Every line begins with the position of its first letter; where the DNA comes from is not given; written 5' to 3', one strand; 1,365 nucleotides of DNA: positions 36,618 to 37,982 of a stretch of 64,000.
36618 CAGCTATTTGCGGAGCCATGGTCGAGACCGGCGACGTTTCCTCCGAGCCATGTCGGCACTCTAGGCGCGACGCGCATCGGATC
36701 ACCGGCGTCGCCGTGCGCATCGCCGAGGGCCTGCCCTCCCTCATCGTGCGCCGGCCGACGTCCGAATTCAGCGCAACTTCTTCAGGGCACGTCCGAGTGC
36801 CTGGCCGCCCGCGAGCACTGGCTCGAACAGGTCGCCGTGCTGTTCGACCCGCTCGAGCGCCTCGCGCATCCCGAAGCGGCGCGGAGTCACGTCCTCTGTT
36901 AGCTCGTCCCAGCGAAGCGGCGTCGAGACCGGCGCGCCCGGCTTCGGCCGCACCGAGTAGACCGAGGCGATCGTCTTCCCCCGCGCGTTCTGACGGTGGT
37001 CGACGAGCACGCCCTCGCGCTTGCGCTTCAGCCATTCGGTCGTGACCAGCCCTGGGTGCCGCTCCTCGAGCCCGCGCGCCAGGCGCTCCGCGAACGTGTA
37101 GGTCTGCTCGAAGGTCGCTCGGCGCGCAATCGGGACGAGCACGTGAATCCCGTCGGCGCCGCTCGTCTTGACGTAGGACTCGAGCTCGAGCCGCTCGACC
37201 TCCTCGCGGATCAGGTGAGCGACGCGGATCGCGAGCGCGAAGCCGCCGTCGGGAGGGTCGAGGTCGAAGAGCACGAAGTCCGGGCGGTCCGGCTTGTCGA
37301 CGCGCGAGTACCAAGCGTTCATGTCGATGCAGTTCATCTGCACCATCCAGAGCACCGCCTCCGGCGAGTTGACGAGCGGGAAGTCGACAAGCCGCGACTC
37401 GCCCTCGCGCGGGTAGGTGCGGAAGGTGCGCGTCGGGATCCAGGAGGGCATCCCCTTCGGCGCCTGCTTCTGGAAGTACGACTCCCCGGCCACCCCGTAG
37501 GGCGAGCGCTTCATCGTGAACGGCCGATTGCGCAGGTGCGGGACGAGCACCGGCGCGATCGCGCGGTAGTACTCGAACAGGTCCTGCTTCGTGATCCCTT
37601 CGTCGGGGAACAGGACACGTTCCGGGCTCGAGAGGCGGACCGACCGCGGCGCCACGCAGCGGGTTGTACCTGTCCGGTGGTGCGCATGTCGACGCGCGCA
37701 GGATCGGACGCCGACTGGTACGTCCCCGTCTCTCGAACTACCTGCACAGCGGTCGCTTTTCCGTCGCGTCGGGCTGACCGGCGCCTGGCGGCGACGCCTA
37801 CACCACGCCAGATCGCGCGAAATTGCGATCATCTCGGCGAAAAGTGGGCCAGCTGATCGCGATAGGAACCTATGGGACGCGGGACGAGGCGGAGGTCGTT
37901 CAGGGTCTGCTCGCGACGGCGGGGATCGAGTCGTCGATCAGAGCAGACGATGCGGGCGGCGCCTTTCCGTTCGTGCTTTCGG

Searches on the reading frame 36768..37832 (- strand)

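Call 9: search_protein_families(library=pfam, proteins=[window:36768-37832:-], max_evalue=0.01)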
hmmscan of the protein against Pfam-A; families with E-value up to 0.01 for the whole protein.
window:36768-37832:- (354 aa): 2 families
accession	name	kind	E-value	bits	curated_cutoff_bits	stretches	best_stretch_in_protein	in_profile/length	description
PF21686.3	LigD_Prim-Pol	-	2.3e-85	286.6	27.4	1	81-336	1-254/254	LigD, primase-polymerase domain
PF01896.25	DNA_primase_S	-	4.4e-05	24.3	26.8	1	200-308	26-163/163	DNA primase small subunit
